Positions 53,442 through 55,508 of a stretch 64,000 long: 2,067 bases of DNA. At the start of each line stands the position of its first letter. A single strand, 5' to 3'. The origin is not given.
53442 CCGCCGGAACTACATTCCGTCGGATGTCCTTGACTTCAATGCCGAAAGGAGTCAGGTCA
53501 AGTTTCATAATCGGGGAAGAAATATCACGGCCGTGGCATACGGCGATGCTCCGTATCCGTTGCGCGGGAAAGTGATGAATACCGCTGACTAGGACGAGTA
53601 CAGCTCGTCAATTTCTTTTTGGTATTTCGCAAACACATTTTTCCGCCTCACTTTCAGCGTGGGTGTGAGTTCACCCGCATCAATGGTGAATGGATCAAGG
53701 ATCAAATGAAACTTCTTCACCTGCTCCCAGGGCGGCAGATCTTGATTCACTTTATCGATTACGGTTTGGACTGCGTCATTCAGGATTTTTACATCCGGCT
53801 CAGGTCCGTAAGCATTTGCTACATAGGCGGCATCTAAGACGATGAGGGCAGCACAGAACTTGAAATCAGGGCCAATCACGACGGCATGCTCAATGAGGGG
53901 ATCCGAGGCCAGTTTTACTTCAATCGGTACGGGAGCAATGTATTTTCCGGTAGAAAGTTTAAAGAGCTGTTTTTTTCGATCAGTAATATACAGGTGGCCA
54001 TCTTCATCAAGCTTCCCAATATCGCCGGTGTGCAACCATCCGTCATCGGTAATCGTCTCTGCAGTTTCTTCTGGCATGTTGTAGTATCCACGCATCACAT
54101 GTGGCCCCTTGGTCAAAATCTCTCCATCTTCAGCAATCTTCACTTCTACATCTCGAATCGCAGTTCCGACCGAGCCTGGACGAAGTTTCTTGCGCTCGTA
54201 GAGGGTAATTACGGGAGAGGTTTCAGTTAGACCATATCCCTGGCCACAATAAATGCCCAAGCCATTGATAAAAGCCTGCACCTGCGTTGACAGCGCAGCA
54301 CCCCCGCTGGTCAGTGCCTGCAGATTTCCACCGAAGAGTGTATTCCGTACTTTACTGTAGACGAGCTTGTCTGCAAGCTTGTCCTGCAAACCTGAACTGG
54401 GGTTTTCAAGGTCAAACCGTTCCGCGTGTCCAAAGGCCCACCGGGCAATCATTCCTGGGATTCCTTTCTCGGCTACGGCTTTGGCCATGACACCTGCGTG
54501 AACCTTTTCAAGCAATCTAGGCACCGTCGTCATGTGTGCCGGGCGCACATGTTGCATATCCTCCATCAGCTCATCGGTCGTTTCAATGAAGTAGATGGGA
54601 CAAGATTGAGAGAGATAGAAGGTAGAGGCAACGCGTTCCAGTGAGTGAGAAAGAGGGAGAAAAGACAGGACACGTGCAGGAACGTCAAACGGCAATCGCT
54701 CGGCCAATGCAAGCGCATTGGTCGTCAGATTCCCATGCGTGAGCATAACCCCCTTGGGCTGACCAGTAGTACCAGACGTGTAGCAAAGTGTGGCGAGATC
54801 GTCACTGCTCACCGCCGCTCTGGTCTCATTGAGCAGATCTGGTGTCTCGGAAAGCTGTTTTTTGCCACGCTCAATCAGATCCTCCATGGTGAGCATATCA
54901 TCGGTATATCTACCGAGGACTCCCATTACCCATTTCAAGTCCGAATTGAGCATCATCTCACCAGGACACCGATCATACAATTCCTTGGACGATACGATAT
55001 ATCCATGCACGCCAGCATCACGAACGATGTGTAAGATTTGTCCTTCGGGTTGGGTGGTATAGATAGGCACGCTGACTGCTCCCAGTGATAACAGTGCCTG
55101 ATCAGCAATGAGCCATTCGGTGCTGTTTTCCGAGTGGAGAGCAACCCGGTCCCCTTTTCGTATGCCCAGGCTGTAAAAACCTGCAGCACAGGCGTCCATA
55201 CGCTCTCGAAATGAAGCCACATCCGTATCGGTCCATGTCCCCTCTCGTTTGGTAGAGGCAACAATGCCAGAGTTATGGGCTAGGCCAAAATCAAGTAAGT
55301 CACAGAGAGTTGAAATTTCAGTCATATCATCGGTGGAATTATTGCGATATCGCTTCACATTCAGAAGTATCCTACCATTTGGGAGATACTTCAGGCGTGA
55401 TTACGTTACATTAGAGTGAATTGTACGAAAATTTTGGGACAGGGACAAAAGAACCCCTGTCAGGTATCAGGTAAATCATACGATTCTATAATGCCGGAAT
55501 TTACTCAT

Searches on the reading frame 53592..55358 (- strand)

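Call 79: search_protein_families(library=ncbifam, proteins=[window:53592-55358:-], max_evalue=1e-10)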
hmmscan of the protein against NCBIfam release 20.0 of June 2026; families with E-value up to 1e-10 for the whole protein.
window:53592-55358:- (589 aa): 87 families (the best 25 are shown)
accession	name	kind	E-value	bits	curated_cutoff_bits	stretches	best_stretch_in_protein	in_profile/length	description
NF038343.1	ligase_FadD11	exception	2.2e-90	303.7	950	1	48-588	32-582/585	fatty acid--CoA ligase FadD11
NF004837.0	PRK06187.1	subfamily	1.2e-69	235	476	2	345-496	287-455/531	long-chain-fatty-acid--CoA ligase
NF005801.1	PRK07656.1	equivalog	1.2e-59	202.4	657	2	373-498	310-439/500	FadD3 family acyl-CoA ligase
NF041592.1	carboxyl_red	equivalog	7.8e-57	192.7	1300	1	45-588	78-620/1160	carboxylic acid reductase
TIGR01923.1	menE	equivalog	4.6e-53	180.6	330.15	2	345-501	225-387/442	o-succinylbenzoate--CoA ligase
NF004114.0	PRK05605.1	equivalog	1.9e-49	168.5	766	2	351-497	345-503/575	long-chain-fatty-acid--CoA ligase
NF009233.0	PRK12583.1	subfamily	1.3e-47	162.4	832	2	374-501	349-489/558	fatty acid CoA ligase family protein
NF006181.0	PRK08314.1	subfamily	4.6e-47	160.5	705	2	50-238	55-256/563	long-chain-fatty-acid--CoA ligase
NF005702.0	PRK07514.1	subfamily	7.1e-47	159.9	558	2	36-268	24-242/506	malonyl-CoA synthase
NF005307.0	PRK06839.1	equivalog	1.1e-46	159.5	748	2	348-500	268-431/496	o-succinylbenzoate--CoA ligase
NF002966.0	PRK03640.1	equivalog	1.4e-45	155.8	556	1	336-497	246-416/483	o-succinylbenzoate--CoA ligase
NF052269.1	Staph_lig_FadD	equivalog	3.2e-44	151.1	650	2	345-498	266-428/499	long-chain-fatty-acid--CoA ligase FadD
TIGR03098.1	ligase_PEP_1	hypoth_equivalog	7.8e-44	150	592.35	2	26-286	10-265/517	acyl-CoA ligase (AMP-forming), exosortase A system-associated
NF006182.0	PRK08316.1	subfamily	1.2e-43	149.4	663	2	17-241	12-226/523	fatty acyl-CoA synthetase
NF005947.1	PRK08008.1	equivalog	3.6e-41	141.3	651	2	37-235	30-223/518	crotonobetaine/carnitine-CoA ligase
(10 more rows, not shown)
